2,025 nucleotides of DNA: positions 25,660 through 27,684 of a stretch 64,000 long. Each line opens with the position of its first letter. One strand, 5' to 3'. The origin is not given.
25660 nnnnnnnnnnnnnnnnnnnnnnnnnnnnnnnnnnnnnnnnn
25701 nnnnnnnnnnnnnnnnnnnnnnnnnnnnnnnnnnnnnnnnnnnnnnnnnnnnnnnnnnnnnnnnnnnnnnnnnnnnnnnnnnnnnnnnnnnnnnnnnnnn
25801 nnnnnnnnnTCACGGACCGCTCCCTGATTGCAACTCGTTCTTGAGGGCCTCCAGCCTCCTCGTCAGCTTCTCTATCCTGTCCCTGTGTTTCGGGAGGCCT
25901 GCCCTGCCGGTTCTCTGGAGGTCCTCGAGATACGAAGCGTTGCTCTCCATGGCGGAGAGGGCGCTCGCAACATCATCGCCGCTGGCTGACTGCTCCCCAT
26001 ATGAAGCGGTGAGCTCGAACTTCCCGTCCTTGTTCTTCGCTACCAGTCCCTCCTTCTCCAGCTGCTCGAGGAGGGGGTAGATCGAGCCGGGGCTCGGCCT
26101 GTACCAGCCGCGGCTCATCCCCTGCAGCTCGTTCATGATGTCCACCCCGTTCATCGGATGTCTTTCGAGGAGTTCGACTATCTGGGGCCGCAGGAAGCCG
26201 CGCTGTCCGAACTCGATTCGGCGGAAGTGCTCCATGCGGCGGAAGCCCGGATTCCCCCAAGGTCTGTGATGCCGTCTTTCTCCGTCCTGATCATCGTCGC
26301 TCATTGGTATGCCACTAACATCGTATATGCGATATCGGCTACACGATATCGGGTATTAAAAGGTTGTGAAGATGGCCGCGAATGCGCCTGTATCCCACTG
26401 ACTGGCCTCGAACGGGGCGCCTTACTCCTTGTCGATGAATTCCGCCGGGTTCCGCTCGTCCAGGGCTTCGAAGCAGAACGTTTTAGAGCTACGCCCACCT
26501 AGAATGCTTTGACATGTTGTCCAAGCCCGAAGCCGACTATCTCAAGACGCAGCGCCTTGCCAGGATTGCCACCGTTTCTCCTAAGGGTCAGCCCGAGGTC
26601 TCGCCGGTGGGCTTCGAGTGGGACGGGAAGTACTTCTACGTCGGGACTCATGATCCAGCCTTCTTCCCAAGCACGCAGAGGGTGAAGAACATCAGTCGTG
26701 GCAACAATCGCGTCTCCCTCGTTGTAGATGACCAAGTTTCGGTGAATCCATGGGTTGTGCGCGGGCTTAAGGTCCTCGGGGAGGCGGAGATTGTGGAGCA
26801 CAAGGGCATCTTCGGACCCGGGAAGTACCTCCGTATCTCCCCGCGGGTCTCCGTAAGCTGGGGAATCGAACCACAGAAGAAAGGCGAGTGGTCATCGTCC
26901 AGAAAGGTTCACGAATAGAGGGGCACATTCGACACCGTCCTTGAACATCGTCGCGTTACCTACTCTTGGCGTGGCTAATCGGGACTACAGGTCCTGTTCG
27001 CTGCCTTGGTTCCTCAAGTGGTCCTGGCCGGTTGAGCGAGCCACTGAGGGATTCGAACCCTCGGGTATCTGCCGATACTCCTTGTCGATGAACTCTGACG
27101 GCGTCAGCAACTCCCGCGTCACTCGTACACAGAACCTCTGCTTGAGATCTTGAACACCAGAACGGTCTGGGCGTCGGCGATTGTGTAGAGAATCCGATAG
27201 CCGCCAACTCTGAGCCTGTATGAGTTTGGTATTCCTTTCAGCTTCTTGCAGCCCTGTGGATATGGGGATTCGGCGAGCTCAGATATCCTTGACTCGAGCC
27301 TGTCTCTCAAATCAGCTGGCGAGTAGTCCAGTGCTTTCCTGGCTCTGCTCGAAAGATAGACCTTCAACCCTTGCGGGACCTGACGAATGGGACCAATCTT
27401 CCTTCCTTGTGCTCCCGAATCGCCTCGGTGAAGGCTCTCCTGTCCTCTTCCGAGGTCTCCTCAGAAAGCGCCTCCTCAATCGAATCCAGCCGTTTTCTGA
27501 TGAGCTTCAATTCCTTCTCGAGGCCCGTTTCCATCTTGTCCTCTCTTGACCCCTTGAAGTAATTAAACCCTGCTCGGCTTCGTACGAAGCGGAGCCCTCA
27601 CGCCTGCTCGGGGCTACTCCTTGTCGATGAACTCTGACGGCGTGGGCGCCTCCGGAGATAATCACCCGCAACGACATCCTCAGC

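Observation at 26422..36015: Six direct copies of the aEF-2 gene terminus delimit a 9.5-kb cassette array (toxin-antitoxin modules plus an Opp transporter), with no recombinase in sight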

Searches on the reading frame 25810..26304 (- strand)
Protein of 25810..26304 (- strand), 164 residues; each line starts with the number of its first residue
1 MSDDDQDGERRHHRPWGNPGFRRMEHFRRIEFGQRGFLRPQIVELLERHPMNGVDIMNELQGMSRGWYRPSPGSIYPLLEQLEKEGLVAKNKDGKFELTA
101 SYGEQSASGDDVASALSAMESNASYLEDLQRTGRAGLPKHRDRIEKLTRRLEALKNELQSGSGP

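Call 13: search_protein_families(library=pfam, proteins=[window:25810-26304:-], max_evalue=0.01)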
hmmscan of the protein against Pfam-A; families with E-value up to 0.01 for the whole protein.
window:25810-26304:- (164 aa): 2 families
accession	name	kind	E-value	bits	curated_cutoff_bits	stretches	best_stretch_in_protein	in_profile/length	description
PF03551.20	PadR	-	3.5e-13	49.8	27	1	42-93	1-52/75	Transcriptional regulator PadR-like family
PF02334.22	RTP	-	0.00022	22.1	26.7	1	34-95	6-68/113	Replication terminator protein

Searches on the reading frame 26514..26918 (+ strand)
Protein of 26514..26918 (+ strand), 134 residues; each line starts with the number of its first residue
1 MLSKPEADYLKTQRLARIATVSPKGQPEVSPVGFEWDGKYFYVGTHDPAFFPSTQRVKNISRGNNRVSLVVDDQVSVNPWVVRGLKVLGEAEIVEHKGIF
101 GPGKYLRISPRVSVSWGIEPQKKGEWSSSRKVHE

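Call 13: search_protein_families(library=pfam, proteins=[window:26514-26918:+], max_evalue=0.01)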
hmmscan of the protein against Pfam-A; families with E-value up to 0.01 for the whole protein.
window:26514-26918:+ (134 aa): 2 families
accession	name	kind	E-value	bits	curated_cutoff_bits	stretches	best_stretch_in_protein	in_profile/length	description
PF01243.27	PNPOx_N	-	1.2e-11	45.5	28.1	1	8-99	7-81/120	Pyridoxamine 5'-phosphate oxidase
PF12900.13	Pyridox_ox_2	-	0.0056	17.1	27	1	9-80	8-78/140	Pyridoxamine 5'-phosphate oxidase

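Call 65: find_encoding_contigs(protein=window:26514-26918:+, flank=10000, max_places=10)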
Protein window:26514-26918:+ (134 aa): no gene with exactly this product is on record in the collection.

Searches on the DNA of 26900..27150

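Call 71: search_rna_families(source=window, start=26900, end=27150, threshold=evalue, max_evalue=10, show_alignments=2)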
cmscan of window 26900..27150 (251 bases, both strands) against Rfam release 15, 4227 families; matches with E-value up to 10: 4.
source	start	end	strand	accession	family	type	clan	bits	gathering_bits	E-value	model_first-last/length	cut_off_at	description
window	27038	27113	-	RF01852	tRNA-Sec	Gene; tRNA;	CL00001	21.8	47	0.036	1-91/91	no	Selenocysteine transfer RNA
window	27046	27062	+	RF04351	Plastid-psbl-rps4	Cis-reg;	-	20.5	68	0.042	9-25/53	no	Plastid-psbl-rps4 3UTR RNA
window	27040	27111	-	RF01684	mascRNA-menRNA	Gene;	-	12.9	42.5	6.2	1-56/56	no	MALAT1-associated small cytoplasmic RNA/MEN beta RNA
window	26957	26972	-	RF02914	DUF805b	Cis-reg;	CL00115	10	35.6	4.2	1-35/35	no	DUF805b RNA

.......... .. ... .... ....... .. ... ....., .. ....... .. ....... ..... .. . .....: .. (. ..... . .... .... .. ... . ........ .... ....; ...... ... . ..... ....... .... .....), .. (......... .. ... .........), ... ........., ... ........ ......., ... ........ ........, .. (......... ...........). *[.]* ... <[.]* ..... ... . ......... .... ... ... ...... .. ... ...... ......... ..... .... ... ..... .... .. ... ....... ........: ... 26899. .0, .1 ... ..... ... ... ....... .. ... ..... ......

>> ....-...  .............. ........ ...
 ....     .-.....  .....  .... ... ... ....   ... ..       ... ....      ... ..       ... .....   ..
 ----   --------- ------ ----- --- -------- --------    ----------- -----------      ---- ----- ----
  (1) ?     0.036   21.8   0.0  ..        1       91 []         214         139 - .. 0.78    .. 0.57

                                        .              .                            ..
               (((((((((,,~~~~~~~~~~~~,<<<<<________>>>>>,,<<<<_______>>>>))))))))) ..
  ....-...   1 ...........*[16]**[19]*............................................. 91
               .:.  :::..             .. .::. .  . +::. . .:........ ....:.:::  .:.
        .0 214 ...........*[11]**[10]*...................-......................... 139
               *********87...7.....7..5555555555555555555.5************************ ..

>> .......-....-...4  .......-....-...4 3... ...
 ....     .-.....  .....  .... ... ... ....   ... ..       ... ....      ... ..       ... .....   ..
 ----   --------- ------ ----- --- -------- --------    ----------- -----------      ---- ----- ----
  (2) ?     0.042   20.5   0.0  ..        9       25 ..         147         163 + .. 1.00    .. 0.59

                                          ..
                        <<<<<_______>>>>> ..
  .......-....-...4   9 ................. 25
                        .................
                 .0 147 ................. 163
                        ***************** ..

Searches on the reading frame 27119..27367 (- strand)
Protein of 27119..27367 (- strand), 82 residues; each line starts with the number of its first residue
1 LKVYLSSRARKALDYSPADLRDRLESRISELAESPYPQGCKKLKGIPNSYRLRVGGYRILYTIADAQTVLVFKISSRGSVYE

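Call 13: search_protein_families(library=pfam, proteins=[window:27119-27367:-], max_evalue=0.01)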
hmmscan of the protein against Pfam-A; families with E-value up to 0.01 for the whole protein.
window:27119-27367:- (82 aa): 1 family
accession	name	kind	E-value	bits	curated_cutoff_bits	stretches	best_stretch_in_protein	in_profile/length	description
PF05016.21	ParE_toxin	-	1.8e-09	38.5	23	1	14-80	16-88/89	ParE toxin of type II toxin-antitoxin system, parDE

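Call 84: find_homologous_proteins(query=window:27122-27367:-, max_evalue=1e-10)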
Query seq(82 aa) (82 aa): 35 proteins with E <= 1e-10 among 64 candidates.
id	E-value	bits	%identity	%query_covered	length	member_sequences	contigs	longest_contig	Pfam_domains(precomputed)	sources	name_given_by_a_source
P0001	1.2e-45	170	100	100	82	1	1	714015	PF05016.22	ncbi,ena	-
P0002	8.3e-38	145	88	99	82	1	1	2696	PF05016.22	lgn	-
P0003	2.2e-33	131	78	100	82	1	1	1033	PF05016.22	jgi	-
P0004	2.2e-33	131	78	100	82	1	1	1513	PF05016.22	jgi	jgi:mRNA interferase RelE/StbE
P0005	5.0e-30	120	82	88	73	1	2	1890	PF05016.22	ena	-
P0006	7.8e-30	120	68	100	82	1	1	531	PF05016.22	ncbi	-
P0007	3.0e-29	118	68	100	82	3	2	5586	PF05016.22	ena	-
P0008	2.1e-28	115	66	100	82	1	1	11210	PF05016.22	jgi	-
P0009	2.3e-28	115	70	100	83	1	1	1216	PF05016.22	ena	-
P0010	5.8e-28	114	67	100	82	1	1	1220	PF05016.22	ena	-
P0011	1.5e-27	112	66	100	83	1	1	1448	PF05016.22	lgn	-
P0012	2.2e-27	112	67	100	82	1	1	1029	PF05016.22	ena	-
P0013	2.6e-27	112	66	100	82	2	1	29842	PF05016.22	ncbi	-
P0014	5.4e-27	111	62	100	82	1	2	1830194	PF05016.22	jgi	jgi:mRNA interferase RelE/StbE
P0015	5.6e-27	111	63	100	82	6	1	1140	PF05016.22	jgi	jgi:mRNA interferase RelE/StbE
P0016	9.9e-27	110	63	100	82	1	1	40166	PF05016.22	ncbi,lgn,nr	ncbi:MAG: type II toxin-antitoxin system RelE/ParE family toxin [archaeon]|nr:type II toxin-antitoxi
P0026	3.8e-24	102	62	100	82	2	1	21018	PF05016.22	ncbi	-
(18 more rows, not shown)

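Call 85: find_encoding_contigs(protein=P0001, flank=10000, max_places=3)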
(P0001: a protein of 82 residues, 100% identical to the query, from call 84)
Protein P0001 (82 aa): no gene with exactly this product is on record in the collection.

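Call 86: find_encoding_contigs(protein=P0014, flank=10000, max_places=3)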
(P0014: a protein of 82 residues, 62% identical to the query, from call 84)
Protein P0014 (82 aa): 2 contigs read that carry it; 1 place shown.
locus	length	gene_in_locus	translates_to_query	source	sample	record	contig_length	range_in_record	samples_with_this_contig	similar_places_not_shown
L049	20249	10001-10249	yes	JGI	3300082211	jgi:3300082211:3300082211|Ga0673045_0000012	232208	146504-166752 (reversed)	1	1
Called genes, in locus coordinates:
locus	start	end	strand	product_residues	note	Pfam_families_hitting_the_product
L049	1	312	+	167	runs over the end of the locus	-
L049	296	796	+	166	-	-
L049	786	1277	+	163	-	-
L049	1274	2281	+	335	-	-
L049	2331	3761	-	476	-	PF13401:AAA_22 (faint), PF01935:DUF87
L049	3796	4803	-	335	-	-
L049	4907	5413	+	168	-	-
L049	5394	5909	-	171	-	-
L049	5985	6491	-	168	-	-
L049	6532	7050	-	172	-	PF13404:HTH_AsnC-type, PF13412:HTH_24, PF01037:AsnC_trans_reg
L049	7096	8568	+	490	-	PF03951:Gln-synt_N, PF00120:Gln-synt_C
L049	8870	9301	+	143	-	PF13577:SnoaL_4, PF13474:SnoaL_3, PF14534:DUF4440, PF12680:SnoaL_2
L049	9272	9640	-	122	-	-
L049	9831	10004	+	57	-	-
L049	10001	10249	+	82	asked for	PF05016:ParE_toxin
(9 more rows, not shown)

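Call 87: find_encoding_contigs(protein=P0016, flank=10000, max_places=3)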
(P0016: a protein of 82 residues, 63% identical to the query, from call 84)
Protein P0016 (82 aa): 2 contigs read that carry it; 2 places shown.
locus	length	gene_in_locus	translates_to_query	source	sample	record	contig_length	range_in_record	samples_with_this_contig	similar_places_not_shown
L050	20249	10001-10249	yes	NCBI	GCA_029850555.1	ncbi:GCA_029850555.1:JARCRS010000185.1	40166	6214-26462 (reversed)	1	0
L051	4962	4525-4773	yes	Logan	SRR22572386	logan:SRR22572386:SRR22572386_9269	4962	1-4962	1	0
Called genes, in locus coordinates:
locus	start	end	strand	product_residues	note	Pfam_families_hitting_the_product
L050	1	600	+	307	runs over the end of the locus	PF00800:PDT, PF01842:ACT (weak)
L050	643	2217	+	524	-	PF00696:AA_kinase, PF13840:ACT_7, PF22468:ACT_9, PF13840:ACT_7, PF22468:ACT_9, PF01842:ACT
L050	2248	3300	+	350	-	PF01118:Semialdhyde_dh, PF02774:Semialdhyde_dhC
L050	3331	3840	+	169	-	-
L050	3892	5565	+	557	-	PF00920:ILVD_EDD_N, PF24877:ILV_EDD_C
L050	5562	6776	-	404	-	PF00291:PALP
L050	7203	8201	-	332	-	-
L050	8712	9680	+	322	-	PF00389:2-Hacid_dh, PF02826:2-Hacid_dh_C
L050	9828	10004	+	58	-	-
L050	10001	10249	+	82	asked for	PF05016:ParE_toxin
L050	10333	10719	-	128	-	PF04343:DUF488, PF22751:DUF488-N3a, PF22752:DUF488-N3i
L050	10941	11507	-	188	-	-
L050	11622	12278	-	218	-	PF00881:Nitroreductase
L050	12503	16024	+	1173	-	PF15902:Sortilin-Vps10 (faint), PF18998:Flg_new_2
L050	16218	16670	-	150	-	PF22636:FlK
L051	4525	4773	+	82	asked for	PF05016:ParE_toxin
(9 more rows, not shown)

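Call 90: find_encoding_contigs(protein=P0013, flank=6000, max_places=3)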
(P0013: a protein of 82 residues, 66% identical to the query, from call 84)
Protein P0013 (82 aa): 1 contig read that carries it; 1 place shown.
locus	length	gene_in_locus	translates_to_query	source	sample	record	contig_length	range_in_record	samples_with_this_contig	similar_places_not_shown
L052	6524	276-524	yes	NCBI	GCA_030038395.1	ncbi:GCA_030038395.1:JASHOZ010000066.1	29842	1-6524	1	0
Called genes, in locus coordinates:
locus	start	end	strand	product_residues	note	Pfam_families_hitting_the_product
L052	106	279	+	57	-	-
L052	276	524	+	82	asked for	PF05016:ParE_toxin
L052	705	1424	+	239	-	PF01048:PNP_UDP_1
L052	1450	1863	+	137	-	PF00293:NUDIX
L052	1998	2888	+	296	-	PF01261:AP_endonuc_2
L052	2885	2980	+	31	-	-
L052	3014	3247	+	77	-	PF04014:MazE_antitoxin (weak)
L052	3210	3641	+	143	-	PF01850:PIN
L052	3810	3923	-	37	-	-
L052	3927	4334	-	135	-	PF02661:Fic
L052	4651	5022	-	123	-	PF01850:PIN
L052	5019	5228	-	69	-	PF04014:MazE_antitoxin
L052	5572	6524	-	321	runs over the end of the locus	PF13243:SQHop_cyclase_C (faint)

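Call 91: find_encoding_contigs(protein=P0026, flank=6000, max_places=3)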
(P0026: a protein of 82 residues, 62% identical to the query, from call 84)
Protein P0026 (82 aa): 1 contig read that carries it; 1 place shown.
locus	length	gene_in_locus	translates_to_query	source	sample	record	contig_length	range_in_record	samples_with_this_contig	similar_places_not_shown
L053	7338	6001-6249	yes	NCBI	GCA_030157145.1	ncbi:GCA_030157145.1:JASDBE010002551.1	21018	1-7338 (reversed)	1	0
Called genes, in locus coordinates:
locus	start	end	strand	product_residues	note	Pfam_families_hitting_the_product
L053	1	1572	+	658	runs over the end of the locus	-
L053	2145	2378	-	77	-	-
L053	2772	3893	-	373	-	-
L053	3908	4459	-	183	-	-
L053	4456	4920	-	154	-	-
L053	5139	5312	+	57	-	-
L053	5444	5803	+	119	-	PF05378:Hydant_A_N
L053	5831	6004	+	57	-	-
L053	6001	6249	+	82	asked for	PF05016:ParE_toxin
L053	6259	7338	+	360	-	?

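Call 92: find_encoding_contigs(protein=P0008, flank=6000, max_places=3)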
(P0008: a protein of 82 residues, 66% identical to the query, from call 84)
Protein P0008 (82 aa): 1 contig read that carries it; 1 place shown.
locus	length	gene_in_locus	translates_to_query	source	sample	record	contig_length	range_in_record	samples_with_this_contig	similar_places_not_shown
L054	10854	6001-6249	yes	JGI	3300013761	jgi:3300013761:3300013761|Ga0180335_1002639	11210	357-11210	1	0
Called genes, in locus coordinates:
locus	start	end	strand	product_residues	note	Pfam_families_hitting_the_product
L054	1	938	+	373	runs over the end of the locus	PF12698:ABC2_membrane_3, PF01061:ABC2_membrane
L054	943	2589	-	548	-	PF09847:12TM_1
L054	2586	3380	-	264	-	PF00005:ABC_tran, PF13304:AAA_21 (weak)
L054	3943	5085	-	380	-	PF06745:ATPase (weak), PF00211:Guanylate_cyc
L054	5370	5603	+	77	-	-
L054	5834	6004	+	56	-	-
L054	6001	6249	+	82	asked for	PF05016:ParE_toxin (weak)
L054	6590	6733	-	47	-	-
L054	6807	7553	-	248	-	PF01061:ABC2_membrane (weak), PF12698:ABC2_membrane_3 (weak)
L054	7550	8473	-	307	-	PF00005:ABC_tran, PF13304:AAA_21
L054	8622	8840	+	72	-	PF02661:Fic (weak)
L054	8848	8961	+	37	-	-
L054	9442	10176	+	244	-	PF00561:Abhydrolase_1, PF12697:Abhydrolase_6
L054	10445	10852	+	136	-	?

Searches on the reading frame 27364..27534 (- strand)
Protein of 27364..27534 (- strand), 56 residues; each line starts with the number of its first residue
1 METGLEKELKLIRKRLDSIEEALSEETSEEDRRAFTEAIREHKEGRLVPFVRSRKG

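Call 13: search_protein_families(library=pfam, proteins=[window:27364-27534:-], max_evalue=0.01)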
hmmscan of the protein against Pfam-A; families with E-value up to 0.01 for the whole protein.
window:27364-27534:- (56 aa): 1 family
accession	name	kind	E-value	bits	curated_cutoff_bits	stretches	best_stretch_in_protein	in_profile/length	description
PF15188.11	CCDC-167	-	0.0094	16.6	27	0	4-40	8-45/84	Coiled-coil domain-containing protein 167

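Call 66: find_encoding_contigs(protein=window:27364-27534:-, flank=10000, max_places=10)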
Protein window:27364-27534:- (56 aa): no gene with exactly this product is on record in the collection.
